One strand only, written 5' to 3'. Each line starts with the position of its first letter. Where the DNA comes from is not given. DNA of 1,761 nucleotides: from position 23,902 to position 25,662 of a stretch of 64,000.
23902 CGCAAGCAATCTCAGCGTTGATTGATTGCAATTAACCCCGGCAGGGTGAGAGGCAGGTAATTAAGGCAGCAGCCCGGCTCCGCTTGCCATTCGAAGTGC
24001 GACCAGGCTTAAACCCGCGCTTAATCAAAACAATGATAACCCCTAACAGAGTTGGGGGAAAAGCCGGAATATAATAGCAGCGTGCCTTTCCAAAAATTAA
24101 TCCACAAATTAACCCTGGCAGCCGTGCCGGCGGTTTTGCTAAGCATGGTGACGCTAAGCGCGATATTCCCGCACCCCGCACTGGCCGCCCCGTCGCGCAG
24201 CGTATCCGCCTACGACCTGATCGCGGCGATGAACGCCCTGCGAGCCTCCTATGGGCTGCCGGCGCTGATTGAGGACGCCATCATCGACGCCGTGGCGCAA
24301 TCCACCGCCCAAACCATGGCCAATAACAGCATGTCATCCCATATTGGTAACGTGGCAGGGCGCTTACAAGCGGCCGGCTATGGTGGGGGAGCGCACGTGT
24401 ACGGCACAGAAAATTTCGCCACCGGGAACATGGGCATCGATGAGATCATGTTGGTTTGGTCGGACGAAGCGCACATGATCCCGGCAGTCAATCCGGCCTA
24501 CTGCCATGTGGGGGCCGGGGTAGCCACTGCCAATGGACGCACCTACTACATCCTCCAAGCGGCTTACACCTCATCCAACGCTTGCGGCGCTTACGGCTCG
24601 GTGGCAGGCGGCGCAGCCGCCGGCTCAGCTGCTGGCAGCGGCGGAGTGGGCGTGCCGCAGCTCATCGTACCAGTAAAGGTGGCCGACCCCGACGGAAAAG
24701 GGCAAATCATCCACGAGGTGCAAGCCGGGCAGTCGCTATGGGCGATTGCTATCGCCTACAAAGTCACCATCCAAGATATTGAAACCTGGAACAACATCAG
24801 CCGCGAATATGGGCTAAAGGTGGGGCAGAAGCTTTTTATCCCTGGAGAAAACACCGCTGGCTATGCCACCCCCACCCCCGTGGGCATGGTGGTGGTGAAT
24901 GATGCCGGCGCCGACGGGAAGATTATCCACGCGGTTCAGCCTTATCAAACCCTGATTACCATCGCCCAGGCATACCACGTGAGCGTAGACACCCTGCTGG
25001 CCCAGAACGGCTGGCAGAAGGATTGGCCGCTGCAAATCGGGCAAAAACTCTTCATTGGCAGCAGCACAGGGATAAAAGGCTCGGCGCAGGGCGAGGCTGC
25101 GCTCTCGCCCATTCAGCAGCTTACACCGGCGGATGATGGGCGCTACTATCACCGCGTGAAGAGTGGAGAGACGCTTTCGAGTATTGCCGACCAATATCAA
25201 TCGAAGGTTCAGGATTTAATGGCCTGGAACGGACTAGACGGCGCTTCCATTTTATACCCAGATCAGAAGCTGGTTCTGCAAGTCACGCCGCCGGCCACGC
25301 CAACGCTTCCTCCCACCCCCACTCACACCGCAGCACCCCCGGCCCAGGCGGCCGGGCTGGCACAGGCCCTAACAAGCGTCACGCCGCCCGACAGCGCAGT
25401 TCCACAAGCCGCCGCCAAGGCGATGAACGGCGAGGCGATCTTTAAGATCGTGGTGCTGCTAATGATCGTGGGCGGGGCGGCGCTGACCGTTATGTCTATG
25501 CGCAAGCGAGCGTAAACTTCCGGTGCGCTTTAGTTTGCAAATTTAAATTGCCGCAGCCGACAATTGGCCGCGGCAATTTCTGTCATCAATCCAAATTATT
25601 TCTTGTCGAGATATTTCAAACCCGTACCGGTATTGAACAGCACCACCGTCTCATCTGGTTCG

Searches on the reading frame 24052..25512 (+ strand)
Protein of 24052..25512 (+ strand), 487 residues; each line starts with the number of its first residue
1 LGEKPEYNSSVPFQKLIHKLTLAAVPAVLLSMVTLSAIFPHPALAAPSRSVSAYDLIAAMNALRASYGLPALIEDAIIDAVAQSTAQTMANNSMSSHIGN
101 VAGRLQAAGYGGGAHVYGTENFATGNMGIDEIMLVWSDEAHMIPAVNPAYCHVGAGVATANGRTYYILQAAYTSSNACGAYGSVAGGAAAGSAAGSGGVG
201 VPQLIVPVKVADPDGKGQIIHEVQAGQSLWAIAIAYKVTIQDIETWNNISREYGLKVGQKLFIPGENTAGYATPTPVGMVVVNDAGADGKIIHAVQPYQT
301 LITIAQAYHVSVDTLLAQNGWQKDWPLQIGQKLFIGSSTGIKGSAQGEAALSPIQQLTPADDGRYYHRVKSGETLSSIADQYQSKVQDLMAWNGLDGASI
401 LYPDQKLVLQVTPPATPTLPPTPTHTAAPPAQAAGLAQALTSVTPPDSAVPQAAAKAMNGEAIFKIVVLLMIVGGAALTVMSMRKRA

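Call 59: search_protein_families(library=pfam, proteins=[window:24052-25512:+], max_evalue=0.0001)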
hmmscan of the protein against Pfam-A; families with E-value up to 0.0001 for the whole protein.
window:24052-25512:+ (487 aa): 3 families
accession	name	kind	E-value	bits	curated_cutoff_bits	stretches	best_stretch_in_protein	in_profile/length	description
PF01476.26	LysM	-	9.8e-38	128.3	20.9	3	367-409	1-42/43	LysM domain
PF00188.32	CAP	-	6.7e-10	40.3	21.1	1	58-167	2-113/117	Cysteine-rich secretory protein family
PF23446.1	LysM1_NFP_LYK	-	7.9e-07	30.3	36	0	296-335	13-53/60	NFP/LYK LysM1 domain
